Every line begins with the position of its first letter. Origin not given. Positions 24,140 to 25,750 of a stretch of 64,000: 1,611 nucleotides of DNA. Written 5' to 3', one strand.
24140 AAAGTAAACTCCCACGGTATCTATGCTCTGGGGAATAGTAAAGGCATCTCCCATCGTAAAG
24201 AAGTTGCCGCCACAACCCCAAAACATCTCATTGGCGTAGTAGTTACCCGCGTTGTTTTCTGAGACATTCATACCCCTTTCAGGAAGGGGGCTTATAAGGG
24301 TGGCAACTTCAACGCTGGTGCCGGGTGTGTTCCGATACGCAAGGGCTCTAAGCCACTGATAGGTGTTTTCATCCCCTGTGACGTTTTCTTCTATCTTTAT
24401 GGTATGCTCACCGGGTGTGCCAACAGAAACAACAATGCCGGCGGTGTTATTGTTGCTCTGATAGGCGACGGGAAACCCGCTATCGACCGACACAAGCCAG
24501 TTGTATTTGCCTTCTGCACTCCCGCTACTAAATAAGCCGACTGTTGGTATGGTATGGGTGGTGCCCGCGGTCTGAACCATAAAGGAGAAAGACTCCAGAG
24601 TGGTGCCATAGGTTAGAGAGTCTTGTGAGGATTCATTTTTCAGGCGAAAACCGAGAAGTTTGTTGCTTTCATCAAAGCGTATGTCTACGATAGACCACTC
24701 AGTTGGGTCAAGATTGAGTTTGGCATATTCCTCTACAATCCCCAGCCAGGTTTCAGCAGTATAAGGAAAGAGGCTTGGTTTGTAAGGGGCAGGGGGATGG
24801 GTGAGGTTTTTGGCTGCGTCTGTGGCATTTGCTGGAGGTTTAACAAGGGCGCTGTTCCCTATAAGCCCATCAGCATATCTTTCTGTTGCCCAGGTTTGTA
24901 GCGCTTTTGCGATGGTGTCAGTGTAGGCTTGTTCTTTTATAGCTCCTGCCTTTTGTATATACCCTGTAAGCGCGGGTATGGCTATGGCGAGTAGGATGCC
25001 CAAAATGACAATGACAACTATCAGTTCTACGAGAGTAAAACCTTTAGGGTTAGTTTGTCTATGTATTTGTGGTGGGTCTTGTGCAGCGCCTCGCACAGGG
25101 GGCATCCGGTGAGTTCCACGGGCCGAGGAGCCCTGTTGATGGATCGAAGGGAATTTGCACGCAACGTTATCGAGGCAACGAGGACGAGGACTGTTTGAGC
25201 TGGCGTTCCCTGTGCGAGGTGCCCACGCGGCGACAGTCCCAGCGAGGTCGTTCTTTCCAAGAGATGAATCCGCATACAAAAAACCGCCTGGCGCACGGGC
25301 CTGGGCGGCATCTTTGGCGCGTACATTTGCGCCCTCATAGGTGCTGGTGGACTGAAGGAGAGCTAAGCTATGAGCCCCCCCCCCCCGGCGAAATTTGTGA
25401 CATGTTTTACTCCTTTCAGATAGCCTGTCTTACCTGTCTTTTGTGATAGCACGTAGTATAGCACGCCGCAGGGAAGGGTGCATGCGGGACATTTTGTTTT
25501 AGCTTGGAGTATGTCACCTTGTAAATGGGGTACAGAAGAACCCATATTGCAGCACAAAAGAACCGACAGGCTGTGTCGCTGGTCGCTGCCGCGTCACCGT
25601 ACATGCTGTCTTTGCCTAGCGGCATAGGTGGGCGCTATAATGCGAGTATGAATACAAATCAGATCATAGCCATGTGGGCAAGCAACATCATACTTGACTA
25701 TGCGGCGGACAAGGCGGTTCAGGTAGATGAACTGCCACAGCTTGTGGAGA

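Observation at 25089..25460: Locus 2: a G12 tract six codons into a well-initiated leader puts a 597-codon pilin-like adhesin out of frame; G11 would fuse them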

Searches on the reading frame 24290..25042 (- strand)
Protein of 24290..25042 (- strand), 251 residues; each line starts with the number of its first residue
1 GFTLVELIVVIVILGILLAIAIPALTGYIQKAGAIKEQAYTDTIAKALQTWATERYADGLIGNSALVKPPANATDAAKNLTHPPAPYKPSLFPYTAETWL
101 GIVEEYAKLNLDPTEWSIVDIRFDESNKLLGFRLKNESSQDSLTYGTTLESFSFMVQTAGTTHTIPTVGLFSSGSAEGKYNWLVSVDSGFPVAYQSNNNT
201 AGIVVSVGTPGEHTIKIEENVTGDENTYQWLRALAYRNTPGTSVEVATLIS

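Call 59: search_protein_families(library=pfam, proteins=[window:24290-25042:-], max_evalue=10)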
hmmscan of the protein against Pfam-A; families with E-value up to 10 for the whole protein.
seq(251 aa): 2 families
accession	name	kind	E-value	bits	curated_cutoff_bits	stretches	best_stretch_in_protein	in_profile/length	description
PF07963.17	N_methyl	-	4.3e-05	23.3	21.2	1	1-22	6-27/27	Prokaryotic N-terminal methylation motif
PF20456.3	DUF6709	-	0.11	11.9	27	1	4-58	13-67/339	Family of unknown function (DUF6709)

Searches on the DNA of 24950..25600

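Call 25: search_rna_families(source=window, start=24950, end=25600, threshold=evalue, max_evalue=10, show_alignments=3)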
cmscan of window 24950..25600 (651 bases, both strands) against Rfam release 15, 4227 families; matches with E-value up to 10: 1.
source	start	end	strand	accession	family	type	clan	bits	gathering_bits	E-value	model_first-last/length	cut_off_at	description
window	25338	25388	-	RF03577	mir-9193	Gene; miRNA;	-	20.6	55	0.52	1-74/74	no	mir-9193 microRNA precursor family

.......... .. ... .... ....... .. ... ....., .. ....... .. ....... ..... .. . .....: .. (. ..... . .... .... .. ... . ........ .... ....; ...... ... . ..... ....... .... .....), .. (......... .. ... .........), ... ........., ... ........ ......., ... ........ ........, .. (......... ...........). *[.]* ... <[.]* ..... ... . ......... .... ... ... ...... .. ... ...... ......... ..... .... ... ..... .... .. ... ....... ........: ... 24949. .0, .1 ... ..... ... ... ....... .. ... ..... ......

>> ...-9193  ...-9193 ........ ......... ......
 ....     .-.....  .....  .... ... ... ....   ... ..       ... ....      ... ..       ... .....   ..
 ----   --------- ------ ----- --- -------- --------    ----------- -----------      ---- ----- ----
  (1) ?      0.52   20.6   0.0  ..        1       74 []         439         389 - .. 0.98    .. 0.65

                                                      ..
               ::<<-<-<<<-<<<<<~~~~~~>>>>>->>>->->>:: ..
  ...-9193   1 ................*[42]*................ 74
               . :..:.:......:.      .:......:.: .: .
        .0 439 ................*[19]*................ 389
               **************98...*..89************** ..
